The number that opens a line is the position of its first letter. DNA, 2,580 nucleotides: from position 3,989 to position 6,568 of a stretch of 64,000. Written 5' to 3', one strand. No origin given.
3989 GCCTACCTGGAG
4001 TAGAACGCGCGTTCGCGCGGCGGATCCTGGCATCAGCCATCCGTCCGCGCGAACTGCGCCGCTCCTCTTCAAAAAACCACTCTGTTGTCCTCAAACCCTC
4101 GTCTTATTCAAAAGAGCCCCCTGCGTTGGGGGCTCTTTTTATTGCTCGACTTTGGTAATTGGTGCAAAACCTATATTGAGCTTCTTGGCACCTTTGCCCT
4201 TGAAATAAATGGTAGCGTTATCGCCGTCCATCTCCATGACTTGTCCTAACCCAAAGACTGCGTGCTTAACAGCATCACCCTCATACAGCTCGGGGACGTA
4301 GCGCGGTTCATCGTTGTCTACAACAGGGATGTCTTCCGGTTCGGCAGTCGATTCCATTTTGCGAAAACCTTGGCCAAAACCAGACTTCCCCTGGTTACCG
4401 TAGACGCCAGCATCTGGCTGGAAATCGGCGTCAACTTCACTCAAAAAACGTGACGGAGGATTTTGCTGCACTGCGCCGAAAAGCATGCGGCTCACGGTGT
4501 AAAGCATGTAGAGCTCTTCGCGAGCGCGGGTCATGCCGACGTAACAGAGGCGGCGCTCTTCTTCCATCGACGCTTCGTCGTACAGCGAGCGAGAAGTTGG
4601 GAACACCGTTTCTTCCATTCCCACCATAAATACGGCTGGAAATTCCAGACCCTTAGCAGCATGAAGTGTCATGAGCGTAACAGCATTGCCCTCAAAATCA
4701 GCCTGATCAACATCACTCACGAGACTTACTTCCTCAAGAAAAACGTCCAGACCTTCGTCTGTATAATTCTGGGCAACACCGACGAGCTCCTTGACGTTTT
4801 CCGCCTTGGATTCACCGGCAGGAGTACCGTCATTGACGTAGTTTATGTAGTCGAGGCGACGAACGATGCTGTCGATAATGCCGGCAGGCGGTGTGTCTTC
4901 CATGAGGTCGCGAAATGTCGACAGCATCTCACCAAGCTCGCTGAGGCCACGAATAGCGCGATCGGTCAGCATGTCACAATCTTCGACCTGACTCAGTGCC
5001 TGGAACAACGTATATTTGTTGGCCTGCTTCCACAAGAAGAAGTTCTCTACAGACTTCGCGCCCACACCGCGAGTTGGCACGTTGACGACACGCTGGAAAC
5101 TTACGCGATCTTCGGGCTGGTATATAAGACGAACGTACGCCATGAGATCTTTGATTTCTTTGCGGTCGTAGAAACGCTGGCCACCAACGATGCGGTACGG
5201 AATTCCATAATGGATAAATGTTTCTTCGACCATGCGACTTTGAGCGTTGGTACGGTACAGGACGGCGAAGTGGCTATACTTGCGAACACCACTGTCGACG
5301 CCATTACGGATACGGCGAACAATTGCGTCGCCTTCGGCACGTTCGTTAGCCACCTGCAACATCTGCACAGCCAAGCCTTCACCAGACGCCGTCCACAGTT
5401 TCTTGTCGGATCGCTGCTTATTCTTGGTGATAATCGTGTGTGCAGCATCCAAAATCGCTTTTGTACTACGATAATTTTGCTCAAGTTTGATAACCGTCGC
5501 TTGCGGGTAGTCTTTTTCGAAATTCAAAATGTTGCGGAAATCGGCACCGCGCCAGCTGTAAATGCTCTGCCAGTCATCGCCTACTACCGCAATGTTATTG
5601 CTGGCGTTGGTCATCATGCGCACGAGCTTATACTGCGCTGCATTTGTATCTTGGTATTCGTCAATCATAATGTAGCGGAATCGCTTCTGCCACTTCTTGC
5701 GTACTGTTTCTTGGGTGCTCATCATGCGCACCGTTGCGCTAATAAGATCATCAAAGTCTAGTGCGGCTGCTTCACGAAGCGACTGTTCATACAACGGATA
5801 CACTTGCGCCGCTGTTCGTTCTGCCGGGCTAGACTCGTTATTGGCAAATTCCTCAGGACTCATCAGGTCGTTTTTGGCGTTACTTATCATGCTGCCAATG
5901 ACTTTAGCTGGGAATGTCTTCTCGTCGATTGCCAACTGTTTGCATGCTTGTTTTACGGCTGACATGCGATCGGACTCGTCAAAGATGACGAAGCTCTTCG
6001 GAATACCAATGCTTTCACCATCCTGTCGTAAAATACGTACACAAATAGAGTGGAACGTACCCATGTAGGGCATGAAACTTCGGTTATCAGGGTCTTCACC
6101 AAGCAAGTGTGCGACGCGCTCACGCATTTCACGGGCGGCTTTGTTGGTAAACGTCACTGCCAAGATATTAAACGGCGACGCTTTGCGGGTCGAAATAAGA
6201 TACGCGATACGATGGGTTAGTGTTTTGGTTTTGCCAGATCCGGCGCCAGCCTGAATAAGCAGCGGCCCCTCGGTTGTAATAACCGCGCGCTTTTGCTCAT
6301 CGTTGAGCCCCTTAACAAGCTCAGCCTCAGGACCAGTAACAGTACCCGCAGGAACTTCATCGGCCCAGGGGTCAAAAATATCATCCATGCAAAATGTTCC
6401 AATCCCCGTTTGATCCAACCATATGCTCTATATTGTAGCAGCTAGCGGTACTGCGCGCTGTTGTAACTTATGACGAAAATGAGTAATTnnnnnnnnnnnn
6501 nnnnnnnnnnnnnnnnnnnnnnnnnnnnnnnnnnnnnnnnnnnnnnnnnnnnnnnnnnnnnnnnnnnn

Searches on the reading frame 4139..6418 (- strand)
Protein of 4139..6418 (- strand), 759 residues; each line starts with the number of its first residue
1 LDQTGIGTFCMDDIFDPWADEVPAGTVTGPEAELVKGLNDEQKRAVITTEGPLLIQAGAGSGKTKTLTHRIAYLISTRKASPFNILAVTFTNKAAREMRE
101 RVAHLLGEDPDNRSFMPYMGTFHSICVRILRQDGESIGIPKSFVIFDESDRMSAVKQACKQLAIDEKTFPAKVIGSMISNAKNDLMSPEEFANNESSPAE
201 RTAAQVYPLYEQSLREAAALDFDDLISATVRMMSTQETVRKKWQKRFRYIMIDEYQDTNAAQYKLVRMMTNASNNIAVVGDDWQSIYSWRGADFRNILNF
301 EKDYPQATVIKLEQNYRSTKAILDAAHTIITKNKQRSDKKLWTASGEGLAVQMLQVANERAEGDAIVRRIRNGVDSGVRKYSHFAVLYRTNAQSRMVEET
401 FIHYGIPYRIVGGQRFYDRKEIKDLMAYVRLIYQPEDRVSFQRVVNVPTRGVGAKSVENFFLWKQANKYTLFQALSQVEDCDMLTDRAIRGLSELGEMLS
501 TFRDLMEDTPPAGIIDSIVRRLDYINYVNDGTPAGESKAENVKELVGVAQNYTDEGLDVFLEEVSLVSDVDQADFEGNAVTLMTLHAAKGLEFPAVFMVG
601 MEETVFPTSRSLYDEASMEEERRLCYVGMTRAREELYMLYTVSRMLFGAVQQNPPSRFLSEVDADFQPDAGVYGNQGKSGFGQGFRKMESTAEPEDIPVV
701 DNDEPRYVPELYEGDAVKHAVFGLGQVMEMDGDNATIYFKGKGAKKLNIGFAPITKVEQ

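Call 11: search_protein_families(library=pfam, proteins=[window:4139-6418:-], max_evalue=0.1)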
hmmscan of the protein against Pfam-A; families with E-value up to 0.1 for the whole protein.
window:4139-6418:- (759 aa): 13 families
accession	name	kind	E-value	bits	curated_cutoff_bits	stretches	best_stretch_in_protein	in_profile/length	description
PF00580.27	UvrD-helicase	-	3.9e-92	309.2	23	1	38-305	1-271/271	UvrD/REP helicase N-terminal domain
PF13361.12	UvrD_C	-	6.2e-71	240.1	25.6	1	310-641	1-348/350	UvrD-like helicase C-terminal domain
PF13245.12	AAA_19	-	2.6e-24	86.4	25.1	1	42-288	1-132/134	AAA domain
PF13538.12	UvrD_C_2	-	7.1e-11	42.3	27.4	1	580-638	2-51/52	UvrD-like helicase C-terminal domain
PF13604.12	AAA_30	-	4.4e-10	40.1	27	2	38-103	2-67/191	AAA domain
PF01443.25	Viral_helicase1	-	2.5e-09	37.7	21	2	530-638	130-226/228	Viral superfamily 1 RNA helicase core domain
PF21196.3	PcrA_UvrD_tudor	-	1.3e-06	28.6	23.9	1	714-756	2-48/48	PcrA/UvrD tudor domain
PF13086.12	AAA_11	-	1.5e-06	28.6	27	1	38-255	2-222/257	AAA domain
PF13401.12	AAA_22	-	2.2e-05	25.2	27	1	49-162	4-104/130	AAA domain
PF13173.12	AAA_14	-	0.00017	22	27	0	61-185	13-107/129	AAA domain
PF04851.21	ResIII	-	0.00037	20.9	22.5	1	48-110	21-81/164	Type III restriction enzyme, res subunit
PF10495.14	PACT_coil_coil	-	0.021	15.7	25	0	290-359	4-75/77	Pericentrin-AKAP-450 domain of centrosomal targeting protein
PF05127.21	NAT10_TcmA_helicase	-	0.025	14.9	22.7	0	55-179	2-111/176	RNA cytidine acetyltransferase NAT10/TcmA, helicase domain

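Call 26: find_related_loci(query=window:4139-6418:-, collection=genome_contigs, flank=10000)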
Query window:4139-6418:- (759 aa) in genome_contigs; peptide patterns used: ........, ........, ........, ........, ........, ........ (x = any residue, [..] = any of these).
599 stretches matched a pattern (row limit reached: there are more); 584 encode a relative of the query (tblastn E <= 1e-3); the best 80 are kept; 80 distinct loci.
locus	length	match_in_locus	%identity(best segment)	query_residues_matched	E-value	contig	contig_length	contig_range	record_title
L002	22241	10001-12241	88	13-759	0e+0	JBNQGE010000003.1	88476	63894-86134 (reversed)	MAG: Candidatus Saccharibacteria bacterium isolate Bin_28 c_000000000022, whole genome shotgun sequence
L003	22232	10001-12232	78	12-758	0e+0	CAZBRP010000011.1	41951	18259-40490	MAG TPA_asm: uncultured Candidatus Saccharibacteria bacterium isolate SRP200132_co1_645 genome assembly, contig: NODE_15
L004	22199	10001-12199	74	33-757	0e+0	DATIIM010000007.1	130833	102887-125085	MAG TPA_asm: Patescibacteria group bacterium isolate SMAG_U15665 k141_294694, whole genome shotgun sequence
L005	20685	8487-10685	71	30-757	0e+0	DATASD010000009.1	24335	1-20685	MAG TPA_asm: Candidatus Saccharimonadales bacterium isolate SMAG_U5511 k141_1816105, whole genome shotgun sequence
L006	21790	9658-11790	69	34-757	0e+0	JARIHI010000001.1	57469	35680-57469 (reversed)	MAG: Candidatus Saccharibacteria bacterium isolate CullarsAll.DT.34 k141_998709, whole genome shotgun sequence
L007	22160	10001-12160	68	34-757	0e+0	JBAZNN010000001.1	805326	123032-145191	MAG: Candidatus Saccharimonadales bacterium isolate SO_2017_LW4_70 scaffold_13_c1_LW137-91_2017, whole genome shotgun se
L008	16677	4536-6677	67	33-757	0e+0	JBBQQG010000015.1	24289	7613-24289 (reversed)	MAG: Candidatus Saccharimonadales bacterium isolate Co_metawrap_1565 Cmw_1565_k141_914089_length_24289_cov_8.9987, whole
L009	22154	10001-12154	67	31-757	0e+0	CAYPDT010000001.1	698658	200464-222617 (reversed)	MAG TPA_asm: uncultured Candidatus Saccharibacteria bacterium isolate SRP170004_co1_264 genome assembly, contig: NODE_6_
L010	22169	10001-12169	68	30-757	0e+0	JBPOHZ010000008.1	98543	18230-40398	MAG: Candidatus Saccharimonadota bacterium isolate MAG_475 c_000000413983, whole genome shotgun sequence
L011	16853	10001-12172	66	14-757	0e+0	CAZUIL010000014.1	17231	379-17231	MAG TPA_asm: uncultured Candidatus Saccharibacteria bacterium isolate SRP144015_co1_52 genome assembly, contig: NODE_164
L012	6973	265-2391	66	33-757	0e+0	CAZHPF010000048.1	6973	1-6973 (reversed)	MAG TPA_asm: uncultured Candidatus Saccharibacteria bacterium isolate SRP136066_co1_420 genome assembly, contig: NODE_17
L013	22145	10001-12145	65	33-757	0e+0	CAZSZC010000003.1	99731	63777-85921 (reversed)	MAG TPA_asm: uncultured Candidatus Saccharibacteria bacterium isolate SRP298887_co1_348 genome assembly, contig: NODE_85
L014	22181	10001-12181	65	34-757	0e+0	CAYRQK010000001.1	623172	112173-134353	MAG TPA_asm: uncultured Candidatus Saccharibacteria bacterium isolate SRP193066_co1_229 genome assembly, contig: NODE_14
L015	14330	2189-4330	64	33-757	0e+0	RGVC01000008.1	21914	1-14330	MAG: bacterium isolate WB9_2_340 contig_100_7, whole genome shotgun sequence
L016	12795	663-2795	63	27-757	0e+0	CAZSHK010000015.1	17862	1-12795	MAG TPA_asm: uncultured Candidatus Saccharibacteria bacterium isolate SRP200132_co1_696 genome assembly, contig: NODE_54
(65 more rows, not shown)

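Call 38: find_homologous_proteins(query=A4, max_evalue=0.01)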
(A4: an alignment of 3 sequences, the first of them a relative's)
Query A4 (3 sequences) (209 aa, profile of the alignment): 3 proteins with E <= 0.01 among 8000 candidates.
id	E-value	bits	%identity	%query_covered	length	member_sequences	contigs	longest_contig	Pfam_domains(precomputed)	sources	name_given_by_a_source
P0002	5.1e-104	364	100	100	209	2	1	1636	-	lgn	-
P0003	1.8e-85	304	30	100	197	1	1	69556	-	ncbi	-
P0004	3.0e-77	277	38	72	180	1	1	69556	-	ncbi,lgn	-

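Call 47: search_protein_representatives(alignment_id=A6)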
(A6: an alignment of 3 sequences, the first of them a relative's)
Query: 3 sequences, 206 profile positions. Proteins with E-value up to 0.001 (for the whole library): 10; up to 1e-10: 7; up to 1e-30: 5. The best 10 are listed.
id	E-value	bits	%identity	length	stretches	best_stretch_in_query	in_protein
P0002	8.4e-105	365.2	-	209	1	1-206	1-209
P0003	5.4e-86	303.7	-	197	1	1-206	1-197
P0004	9.6e-78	276.8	-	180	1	1-180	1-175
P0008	4.6e-44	166.8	-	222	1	4-199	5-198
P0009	1.0e-36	142.8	-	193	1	3-179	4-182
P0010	3.1e-15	72.6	-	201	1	2-182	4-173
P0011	3.5e-11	59.4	-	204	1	2-191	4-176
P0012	2.9e-10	56.4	-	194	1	1-181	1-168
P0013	2.7e-06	43.4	-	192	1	4-161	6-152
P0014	4.2e-04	36.3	-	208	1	2-155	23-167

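Call 50: find_encoding_contigs(protein=P0008, flank=5000, max_places=4)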
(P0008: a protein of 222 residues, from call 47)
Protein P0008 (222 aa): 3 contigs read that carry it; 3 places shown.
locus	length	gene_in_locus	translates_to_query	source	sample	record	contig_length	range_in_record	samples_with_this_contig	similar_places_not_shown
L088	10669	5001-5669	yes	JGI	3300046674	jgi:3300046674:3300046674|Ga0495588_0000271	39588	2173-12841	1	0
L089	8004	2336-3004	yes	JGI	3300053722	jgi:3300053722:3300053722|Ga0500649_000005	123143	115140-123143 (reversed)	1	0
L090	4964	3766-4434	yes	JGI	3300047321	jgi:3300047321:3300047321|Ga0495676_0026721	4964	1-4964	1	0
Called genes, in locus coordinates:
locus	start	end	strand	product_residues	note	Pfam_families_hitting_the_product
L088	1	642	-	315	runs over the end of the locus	PF25186:Tad4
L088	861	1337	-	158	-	PF13601:HTH_34 (weak)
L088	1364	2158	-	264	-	PF00398:RrnaAD, PF05401:NodS (weak)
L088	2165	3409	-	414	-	PF03990:DUF348, PF07501:G5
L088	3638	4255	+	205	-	-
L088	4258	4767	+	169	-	-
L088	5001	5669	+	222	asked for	-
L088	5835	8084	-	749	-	PF00580:UvrD-helicase, PF01443:Viral_helicase1 (faint), PF13086:AAA_11 (weak), PF13245:AAA_19, PF13401:AAA_22 (faint), PF13361:UvrD_C, PF13538:UvrD_C_2, PF21196:PcrA_UvrD_tudor, +1 more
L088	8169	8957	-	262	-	-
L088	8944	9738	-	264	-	PF00121:TIM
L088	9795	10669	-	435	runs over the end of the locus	PF00162:PGK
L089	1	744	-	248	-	?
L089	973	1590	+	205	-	-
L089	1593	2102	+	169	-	-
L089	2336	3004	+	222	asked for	-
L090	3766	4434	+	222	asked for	-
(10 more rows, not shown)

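Call 52: find_encoding_contigs(protein=P0009, flank=5000, max_places=3)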
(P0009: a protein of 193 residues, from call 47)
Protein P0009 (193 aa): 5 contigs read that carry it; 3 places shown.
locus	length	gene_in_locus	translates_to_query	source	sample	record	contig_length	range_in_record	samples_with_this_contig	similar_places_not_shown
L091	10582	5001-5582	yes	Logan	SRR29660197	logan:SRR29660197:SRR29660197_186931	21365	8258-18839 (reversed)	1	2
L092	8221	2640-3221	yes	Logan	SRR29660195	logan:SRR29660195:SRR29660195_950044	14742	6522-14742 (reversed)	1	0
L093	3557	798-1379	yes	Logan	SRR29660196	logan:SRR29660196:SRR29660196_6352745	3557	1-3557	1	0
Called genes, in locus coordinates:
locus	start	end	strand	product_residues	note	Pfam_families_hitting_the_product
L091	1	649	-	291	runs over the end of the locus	PF25186:Tad4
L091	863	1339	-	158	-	PF13601:HTH_34 (weak)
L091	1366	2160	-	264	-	PF00398:RrnaAD, PF05401:NodS (weak)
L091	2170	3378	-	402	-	PF03990:DUF348, PF07501:G5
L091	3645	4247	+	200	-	-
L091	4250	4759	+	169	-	-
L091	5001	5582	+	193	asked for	-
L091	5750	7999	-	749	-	PF00580:UvrD-helicase, PF01443:Viral_helicase1 (faint), PF13086:AAA_11 (weak), PF13245:AAA_19, PF13401:AAA_22 (faint), PF13361:UvrD_C, PF13538:UvrD_C_2, PF21196:PcrA_UvrD_tudor (weak), +1 more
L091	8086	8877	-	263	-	-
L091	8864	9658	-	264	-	PF00121:TIM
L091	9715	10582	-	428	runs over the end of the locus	PF00162:PGK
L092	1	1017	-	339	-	?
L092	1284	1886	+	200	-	-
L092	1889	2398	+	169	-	-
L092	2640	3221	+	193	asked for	-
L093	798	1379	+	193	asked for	-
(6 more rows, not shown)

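Call 53: find_encoding_contigs(protein=P0011, flank=5000, max_places=3)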
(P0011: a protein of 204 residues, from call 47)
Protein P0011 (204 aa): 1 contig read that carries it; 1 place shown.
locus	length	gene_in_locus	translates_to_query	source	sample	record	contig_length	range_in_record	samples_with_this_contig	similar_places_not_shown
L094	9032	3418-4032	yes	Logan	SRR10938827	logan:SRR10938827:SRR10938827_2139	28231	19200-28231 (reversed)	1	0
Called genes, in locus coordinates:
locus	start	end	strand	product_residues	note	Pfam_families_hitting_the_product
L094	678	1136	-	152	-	PF01047:MarR (weak), PF12802:MarR_2, PF13412:HTH_24, PF13601:HTH_34 (faint)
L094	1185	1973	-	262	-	PF00398:RrnaAD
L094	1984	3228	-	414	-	PF03990:DUF348, PF07501:G5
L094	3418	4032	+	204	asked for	-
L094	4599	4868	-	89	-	-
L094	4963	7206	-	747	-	PF00580:UvrD-helicase, PF01443:Viral_helicase1 (faint), PF13086:AAA_11 (faint), PF13245:AAA_19, PF13604:AAA_30 (faint), PF13361:UvrD_C, PF13538:UvrD_C_2, PF21196:PcrA_UvrD_tudor (weak)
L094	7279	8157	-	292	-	-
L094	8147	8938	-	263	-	PF00121:TIM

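Call 54: find_encoding_contigs(protein=P0012, flank=5000, max_places=3)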
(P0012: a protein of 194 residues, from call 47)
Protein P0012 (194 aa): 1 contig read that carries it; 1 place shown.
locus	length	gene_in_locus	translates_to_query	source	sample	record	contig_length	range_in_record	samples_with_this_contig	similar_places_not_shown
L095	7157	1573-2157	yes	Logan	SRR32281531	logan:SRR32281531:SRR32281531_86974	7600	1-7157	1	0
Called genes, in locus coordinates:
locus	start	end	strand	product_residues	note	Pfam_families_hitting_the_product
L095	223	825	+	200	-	-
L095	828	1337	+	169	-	-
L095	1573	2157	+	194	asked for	-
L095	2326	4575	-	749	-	PF00580:UvrD-helicase, PF01443:Viral_helicase1 (faint), PF13086:AAA_11 (weak), PF13245:AAA_19, PF13401:AAA_22 (faint), PF13361:UvrD_C, PF13538:UvrD_C_2, PF21196:PcrA_UvrD_tudor (weak), +1 more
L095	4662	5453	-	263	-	-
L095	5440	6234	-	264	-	PF00121:TIM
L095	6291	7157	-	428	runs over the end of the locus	PF00162:PGK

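Call 55: find_encoding_contigs(protein=P0013, flank=5000, max_places=3)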
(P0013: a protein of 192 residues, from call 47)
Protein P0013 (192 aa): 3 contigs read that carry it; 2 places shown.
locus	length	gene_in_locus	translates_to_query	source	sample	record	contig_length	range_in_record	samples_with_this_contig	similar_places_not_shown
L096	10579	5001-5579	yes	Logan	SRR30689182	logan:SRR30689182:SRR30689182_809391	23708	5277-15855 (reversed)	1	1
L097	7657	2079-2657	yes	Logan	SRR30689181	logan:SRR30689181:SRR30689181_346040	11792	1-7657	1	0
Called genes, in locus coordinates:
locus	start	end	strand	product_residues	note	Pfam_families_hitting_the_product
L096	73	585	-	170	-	-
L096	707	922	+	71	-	-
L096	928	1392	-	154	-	PF01047:MarR (weak), PF12802:MarR_2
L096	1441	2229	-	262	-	PF00398:RrnaAD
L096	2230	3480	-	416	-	PF03990:DUF348, PF07501:G5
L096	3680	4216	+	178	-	-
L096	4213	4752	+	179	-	-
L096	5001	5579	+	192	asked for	-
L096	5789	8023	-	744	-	PF00580:UvrD-helicase, PF01443:Viral_helicase1 (faint), PF13086:AAA_11 (weak), PF13245:AAA_19, PF13604:AAA_30 (faint), PF13361:UvrD_C, PF13538:UvrD_C_2, PF21196:PcrA_UvrD_tudor (weak)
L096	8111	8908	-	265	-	-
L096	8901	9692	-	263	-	PF00121:TIM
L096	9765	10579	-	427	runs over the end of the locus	PF00162:PGK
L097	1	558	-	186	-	?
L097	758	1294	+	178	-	-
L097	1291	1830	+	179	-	-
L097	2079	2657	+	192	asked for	-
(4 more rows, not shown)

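Call 56: find_encoding_contigs(protein=P0014, flank=5000, max_places=3)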
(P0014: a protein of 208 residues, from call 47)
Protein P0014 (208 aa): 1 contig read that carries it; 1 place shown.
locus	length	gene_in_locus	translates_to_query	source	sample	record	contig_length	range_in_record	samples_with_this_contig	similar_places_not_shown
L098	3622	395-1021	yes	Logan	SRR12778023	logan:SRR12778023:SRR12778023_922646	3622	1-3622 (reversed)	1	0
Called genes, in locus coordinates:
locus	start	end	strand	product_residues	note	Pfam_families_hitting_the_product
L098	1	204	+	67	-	?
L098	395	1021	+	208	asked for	-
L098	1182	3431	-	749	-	PF00580:UvrD-helicase, PF01443:Viral_helicase1 (faint), PF13086:AAA_11 (weak), PF13245:AAA_19, PF13401:AAA_22 (faint), PF13361:UvrD_C, PF13538:UvrD_C_2, PF21196:PcrA_UvrD_tudor (weak), +1 more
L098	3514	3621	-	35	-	?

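Call 57: find_encoding_contigs(protein=P0010, flank=5000, max_places=3)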
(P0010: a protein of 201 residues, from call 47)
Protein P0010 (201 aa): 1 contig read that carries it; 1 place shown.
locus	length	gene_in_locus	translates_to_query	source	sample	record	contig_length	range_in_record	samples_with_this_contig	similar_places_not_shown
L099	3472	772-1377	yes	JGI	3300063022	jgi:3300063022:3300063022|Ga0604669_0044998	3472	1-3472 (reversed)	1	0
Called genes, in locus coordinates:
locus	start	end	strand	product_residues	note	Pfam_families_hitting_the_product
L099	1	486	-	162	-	?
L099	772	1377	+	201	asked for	-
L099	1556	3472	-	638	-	?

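Call 84: find_related_loci(query=window:4139-6418:-, collection=metagenome_contigs, flank=5000)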
Query window:4139-6418:- (759 aa) in metagenome_contigs; peptide patterns used: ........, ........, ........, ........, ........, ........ (x = any residue, [..] = any of these).
600 stretches matched a pattern (row limit reached: there are more); 590 encode a relative of the query (tblastn E <= 1e-3); the best 80 are kept; 80 distinct loci.
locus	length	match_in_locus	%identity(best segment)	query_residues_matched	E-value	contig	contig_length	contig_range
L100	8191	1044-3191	71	33-757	0e+0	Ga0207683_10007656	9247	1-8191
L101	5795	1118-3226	70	47-757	0e+0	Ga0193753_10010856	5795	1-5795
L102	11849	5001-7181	67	33-757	0e+0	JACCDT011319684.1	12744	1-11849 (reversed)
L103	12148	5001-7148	65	36-757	0e+0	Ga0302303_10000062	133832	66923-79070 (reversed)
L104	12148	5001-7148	65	36-757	0e+0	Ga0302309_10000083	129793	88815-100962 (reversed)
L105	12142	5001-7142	65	31-757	0e+0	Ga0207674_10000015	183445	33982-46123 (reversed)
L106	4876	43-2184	64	33-757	0e+0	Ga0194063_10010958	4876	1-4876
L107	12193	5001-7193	64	23-759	0e+0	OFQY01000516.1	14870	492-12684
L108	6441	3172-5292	60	33-757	0e+0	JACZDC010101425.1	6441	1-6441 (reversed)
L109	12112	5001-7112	56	34-757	0e+0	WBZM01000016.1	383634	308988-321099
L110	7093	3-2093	55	43-757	0e+0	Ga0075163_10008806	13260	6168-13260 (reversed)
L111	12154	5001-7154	51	14-757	0e+0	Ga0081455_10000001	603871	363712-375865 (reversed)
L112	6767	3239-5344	52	33-757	0e+0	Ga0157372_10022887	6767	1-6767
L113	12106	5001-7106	52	33-757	0e+0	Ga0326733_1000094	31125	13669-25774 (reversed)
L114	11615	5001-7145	51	24-757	0e+0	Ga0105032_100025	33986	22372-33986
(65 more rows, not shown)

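Call 95: predict_structure(alignment_id=A10)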
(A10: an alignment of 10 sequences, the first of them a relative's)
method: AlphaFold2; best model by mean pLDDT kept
length: 180 residues; sequences in the alignment: 10
mean_pLDDT: 80.0   pTM: 0.71
mean pLDDT of the five models: 80.0, 79.9, 79.5, 78.1, 76.5
residues with pLDDT >= 90: 71; 70-90: 61; 50-70: 32; < 50: 16
segments of 3 or more residues with pLDDT < 50: 25-28, 166-172
pLDDT, mean of each block of 10 residues (from residue 1): 84 90 58 86 94 92 93 90 67 81 93 89 85 91 86 63 49 48
secondary structure, 60 per line:
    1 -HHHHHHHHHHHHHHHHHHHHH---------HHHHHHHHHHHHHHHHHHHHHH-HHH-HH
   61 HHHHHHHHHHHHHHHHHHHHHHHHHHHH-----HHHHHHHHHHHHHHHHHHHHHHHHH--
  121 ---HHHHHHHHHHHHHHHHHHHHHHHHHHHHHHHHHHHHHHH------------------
elements in order: H2-22 H32-53 H59-88 H94-118 H124-162

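Call 98: fold_search(model_id=the predicted structure, library=pdb)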
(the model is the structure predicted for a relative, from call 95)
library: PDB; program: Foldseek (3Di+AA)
matches with E <= 10: 370; with E <= 0.001: 0
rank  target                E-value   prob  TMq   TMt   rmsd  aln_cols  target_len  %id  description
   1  7yzk_A                4.7e-01  0.20  0.21  0.12  16.4       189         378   13  Structure of Mycobacterium tuberculosis adenylyl cyclase Rv1625c / Cya (released 2022-08-31)
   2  6elu_J                5.0e-01  0.21  0.21  0.22  18.2       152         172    7  Structure of Serum Resistance Associated protein from T. b. rhodesiense (released 2018-01-24)
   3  9s9k_A                8.5e-01  0.28  0.25  0.26  23.1       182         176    6  S. islandicus CdvB (semi open) (released 2026-01-28)
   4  8v9o_A                8.9e-01  0.35  0.29  0.32  10.2       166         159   14  Imaging scaffold engineered to bind the therapeutic protein target BARD1 (released 2024-05-15)
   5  8f6h_B                8.9e-01  0.35  0.32  0.24   8.8       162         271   13  Cryo-EM structure of a Zinc-loaded asymmetrical TMD D70A mutant of the YiiP-Fab complex (released 2023-02-08)
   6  8v9o_C                1.0e+00  0.44  0.32  0.36   9.7       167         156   12  Imaging scaffold engineered to bind the therapeutic protein target BARD1 (released 2024-05-15)
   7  9blw_R                1.1e+00  0.28  0.31  0.19   9.4       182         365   15  Human amylin1 Receptor in complex with Gs and Cagrilintide backbone (non-acylated) (released 2025-04-16)
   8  5sv0_B                1.3e+00  0.20  0.25  0.20  27.7       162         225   14  Structure of the ExbB/ExbD complex from E. coli at pH 7.0 (released 2016-09-28)
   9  8vlw_A                1.3e+00  0.14  0.25  0.22  26.2       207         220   10  TolQ-TolR inner membrane protein complex from Acinetobacter baumannii (released 2025-01-15)
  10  8apy_A                1.5e+00  0.14  0.25  0.22  17.4       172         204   14  Crystal structure of the H12A variant of the KDEL receptor bound to sybody (released 2023-08-23)
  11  8rtd_I                1.5e+00  0.09  0.19  0.16  18.5       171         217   14  Stalk-Arches-IMC structure from the fully-assembled R388 type IV secretion system determined by cryo-EM. (released 2024-06-19)
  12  8rtd_H                1.6e+00  0.08  0.19  0.16  18.5       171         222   14  Stalk-Arches-IMC structure from the fully-assembled R388 type IV secretion system determined by cryo-EM. (released 2024-06-19)
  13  9ddm_C                1.7e+00  0.12  0.25  0.22  24.9       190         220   13  E. coli TolAQR conformation I (released 2025-07-09)
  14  6nq7                  1.7e+00  0.09  0.21  0.19  15.7       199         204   12  Crystal structure of YetJ from Bacillus Subtilis crystallized in lipidic cubic phase (released 2019-04-17)
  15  5zug_A                1.8e+00  0.41  0.42  0.42  12.2       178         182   14  Structure of the bacterial acetate channel SatP (released 2018-11-21)
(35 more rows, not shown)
